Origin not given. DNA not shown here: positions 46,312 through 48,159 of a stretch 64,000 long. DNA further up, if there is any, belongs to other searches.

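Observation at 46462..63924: Envelope glycosylation super-cluster: four tandem ArnT/PMT-like GT-C paralogs with an ArnC-like donor synthase, three GT9 heptosyltransferase-like genes, an LpxB-like gene, an LpxL-like gene and a partial MsbA-like gene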

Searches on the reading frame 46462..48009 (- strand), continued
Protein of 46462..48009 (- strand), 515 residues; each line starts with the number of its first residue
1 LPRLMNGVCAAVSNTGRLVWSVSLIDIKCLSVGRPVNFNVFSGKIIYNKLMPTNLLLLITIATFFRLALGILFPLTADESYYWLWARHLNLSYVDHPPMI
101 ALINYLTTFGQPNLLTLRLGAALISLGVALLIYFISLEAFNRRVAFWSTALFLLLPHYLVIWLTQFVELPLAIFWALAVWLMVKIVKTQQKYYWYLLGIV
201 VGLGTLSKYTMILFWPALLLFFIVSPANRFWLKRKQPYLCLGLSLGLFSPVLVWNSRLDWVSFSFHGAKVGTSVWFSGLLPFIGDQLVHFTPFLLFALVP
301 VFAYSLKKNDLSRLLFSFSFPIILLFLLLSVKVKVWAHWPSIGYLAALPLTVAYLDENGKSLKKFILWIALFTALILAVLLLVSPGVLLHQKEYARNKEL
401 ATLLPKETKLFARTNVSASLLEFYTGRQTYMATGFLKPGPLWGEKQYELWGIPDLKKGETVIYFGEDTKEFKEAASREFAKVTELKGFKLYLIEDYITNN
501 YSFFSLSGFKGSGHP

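Call 54: find_encoding_contigs(protein=P0256, flank=10000, max_places=1)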
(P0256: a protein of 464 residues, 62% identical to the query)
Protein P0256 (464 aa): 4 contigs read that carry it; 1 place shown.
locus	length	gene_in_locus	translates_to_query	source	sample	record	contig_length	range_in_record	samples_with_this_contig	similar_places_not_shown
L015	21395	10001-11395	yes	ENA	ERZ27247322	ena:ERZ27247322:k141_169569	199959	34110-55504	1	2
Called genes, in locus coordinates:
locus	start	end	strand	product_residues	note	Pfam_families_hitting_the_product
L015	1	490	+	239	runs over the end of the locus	PF00535:Glycos_transf_2, PF13641:Glyco_tranf_2_3 (weak)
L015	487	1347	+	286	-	PF00535:Glycos_transf_2, PF10111:Glyco_tranf_2_2, PF13641:Glyco_tranf_2_3, PF13506:Glyco_transf_21 (weak), PF13632:Glyco_trans_2_3 (weak)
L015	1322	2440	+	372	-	-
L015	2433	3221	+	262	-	-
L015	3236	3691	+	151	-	PF14063:DUF4254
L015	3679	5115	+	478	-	PF01075:Glyco_transf_9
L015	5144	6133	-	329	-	PF01075:Glyco_transf_9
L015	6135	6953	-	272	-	PF00535:Glycos_transf_2 (weak)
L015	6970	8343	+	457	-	PF13231:PMT_2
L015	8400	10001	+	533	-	PF13231:PMT_2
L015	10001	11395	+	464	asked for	PF13231:PMT_2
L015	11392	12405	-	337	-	PF04055:Radical_SAM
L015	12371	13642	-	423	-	PF13393:tRNA-synt_His, PF00587:tRNA-synt_2b, PF03129:HGTP_anticodon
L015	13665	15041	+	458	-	PF05448:AXE1, PF02129:Peptidase_S15 (faint), PF01738:DLH, PF00561:Abhydrolase_1 (weak), PF12697:Abhydrolase_6 (weak), PF00326:Peptidase_S9 (faint)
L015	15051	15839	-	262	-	PF04055:Radical_SAM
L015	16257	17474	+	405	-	PF00722:Glyco_hydro_16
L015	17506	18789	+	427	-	-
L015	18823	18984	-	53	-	-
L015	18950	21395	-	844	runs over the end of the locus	PF01326:PPDK_N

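Call 56: search_protein_families(library=pfam, proteins=[L014:8925-9884:-, L015:1322-2440:+, L015:2433-3221:+], max_evalue=0.01)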
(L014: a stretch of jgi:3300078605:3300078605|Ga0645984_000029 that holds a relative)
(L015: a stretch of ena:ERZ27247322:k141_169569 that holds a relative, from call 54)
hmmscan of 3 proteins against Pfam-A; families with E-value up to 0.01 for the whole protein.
L014:8925-9884:- (319 aa): 0 families

L015:1322-2440:+ (372 aa): 2 families
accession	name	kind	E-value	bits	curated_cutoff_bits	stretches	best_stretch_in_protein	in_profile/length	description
PF04230.19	PS_pyruv_trans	-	4.8e-05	23.9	25.3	1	77-195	59-167/280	Polysaccharide pyruvyl transferase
PF02684.21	LpxB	-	0.0035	16.7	22.6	1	162-294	149-287/374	Lipid-A-disaccharide synthetase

L015:2433-3221:+ (262 aa): 1 family
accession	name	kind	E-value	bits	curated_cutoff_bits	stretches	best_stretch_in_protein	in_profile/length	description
PF00535.33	Glycos_transf_2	-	7e-05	23.3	23.3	1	53-158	24-126/168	Glycosyl transferase family 2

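Call 58: predict_structure(alignment_id=A2)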
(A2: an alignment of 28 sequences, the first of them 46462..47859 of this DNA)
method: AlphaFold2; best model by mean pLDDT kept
length: 465 residues; sequences in the alignment: 28
mean_pLDDT: 91.2   pTM: 0.90
mean pLDDT of the five models: 91.2, 90.7, 90.7, 89.4, 88.3
residues with pLDDT >= 90: 339; 70-90: 110; 50-70: 16; < 50: 0
segments of 3 or more residues with pLDDT < 50: none
pLDDT, mean of each block of 10 residues (from residue 1): 90 94 91 83 76 91 93 97 98 97 95 91 98 97 98 93 97 96 96 94 83 70 84 93 91 93 97 94 87 96 95 95 92 81 92 91 92 93 86 75 91 94 95 92 88 96 88
secondary structure, 60 per line:
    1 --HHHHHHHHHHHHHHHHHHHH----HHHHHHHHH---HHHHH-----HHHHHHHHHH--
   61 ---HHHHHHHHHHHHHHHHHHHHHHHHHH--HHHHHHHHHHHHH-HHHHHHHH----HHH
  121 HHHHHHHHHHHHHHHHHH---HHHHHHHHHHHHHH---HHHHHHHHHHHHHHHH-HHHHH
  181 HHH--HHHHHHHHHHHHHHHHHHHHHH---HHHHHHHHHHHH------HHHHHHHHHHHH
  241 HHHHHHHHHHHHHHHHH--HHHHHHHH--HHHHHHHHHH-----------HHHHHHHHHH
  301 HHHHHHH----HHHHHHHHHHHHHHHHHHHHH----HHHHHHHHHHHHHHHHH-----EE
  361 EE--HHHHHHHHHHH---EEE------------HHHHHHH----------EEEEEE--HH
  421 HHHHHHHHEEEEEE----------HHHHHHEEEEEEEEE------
elements in order: H3-22 H27-35 H39-43 H49-58 H64-89 H92-104 H106-113 H118-138 H142-155 H159-174 H176-183 H186-207 H211-222 H229-257 H260-267 H270-279 H291-307 H312-332 H337-353 E359-362 H365-375 E379-381 H394-400 E411-416 H419-428 E429-434 H445-450 E451-459

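Call 65: fold_search(model_id=the predicted structure, library=pdb)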
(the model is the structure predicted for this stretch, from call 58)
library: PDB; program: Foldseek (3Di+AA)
matches with E <= 10: 254; with E <= 0.001: 25
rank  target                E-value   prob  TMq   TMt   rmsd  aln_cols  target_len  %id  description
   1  5f15                  7.9e-09  1.00  0.67  0.59   9.1       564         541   13  Crystal Structure of ArnT from Cupriavidus metallidurans bound to Undecaprenyl phosphate (released 2016-02-17)
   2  5ezm                  8.3e-08  1.00  0.66  0.58   9.0       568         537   13  Crystal Structure of ArnT from Cupriavidus metallidurans in the apo state (released 2016-02-17)
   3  3wak                  5.4e-07  1.00  0.50  0.29  10.6       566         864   13  Crystal structure of the Archaeoglobus fulgidus oligosaccharyltransferase (O29867_ARCFU) in the apo form (released 2013-10-30)
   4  3waj                  5.9e-07  1.00  0.49  0.31  12.7       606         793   14  Crystal structure of the Archaeoglobus fulgidus oligosaccharyltransferase (O29867_ARCFU) complex with Zn and sulfate (released 2013-10-30)
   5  7e9s_A                6.4e-07  1.00  0.50  0.29   9.8       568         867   13  Archaeal oligosaccharyltransferase AglB from Archaeoglobus fulgidus in complex with an inhibitory peptide and a dolich (released 2021-09-08)
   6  7oci_F                1.6e-06  1.00  0.50  0.38  11.8       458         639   14  Cryo-EM structure of yeast Ost6p containing oligosaccharyltransferase complex (released 2022-02-16)
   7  5gmy_A                2.5e-06  1.00  0.50  0.30  10.4       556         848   13  Crystal structure of the Archaeoglobus fulgidus oligosaccharyltransferase (O29867_ARCFU) tethered with an acceptor pep (released 2017-02-01)
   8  8age_A                3.0e-06  1.00  0.51  0.39  11.0       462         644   13  Structure of yeast oligosaccharylransferase complex with acceptor peptide bound (released 2022-12-07)
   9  6ezn_F                4.5e-06  1.00  0.49  0.37  13.1       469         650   13  Cryo-EM structure of the yeast oligosaccharyltransferase (OST) complex (released 2018-01-17)
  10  3rce_A                6.2e-06  1.00  0.49  0.35   9.5       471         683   12  Bacterial oligosaccharyltransferase PglB (released 2011-06-15)
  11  9s6t_A                9.6e-06  1.00  0.59  0.58   7.7       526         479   13  Ternary cryo-EM structure of chicken ALG12 with Dol25-PP-GlcNAc2Man7, Dol25-P-Man, and Fab (released 2026-03-18)
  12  8b6l_I                1.1e-05  1.00  0.48  0.34  13.0       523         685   12  Subtomogram average of the human Sec61-TRAP-OSTA-translocon (released 2022-12-07)
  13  8agb_A                1.1e-05  1.00  0.49  0.37  11.7       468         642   13  Structure of yeast oligosaccharylransferase complex with lipid-linked oligosaccharide bound (released 2022-12-07)
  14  9n9j_I                1.4e-05  1.00  0.49  0.34  11.4       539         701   11  Structure of a GRP94 folding intermediate engaged with a CCDC134- and FKBP11-bound secretory translocon (released 2025-11-19)
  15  6gxc_A                1.4e-05  1.00  0.53  0.37   9.9       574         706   11  Bacterial oligosaccharyltransferase PglB in complex with an inhibitory peptide and a reactive lipid-linked oligosaccha (released 2018-11-14)
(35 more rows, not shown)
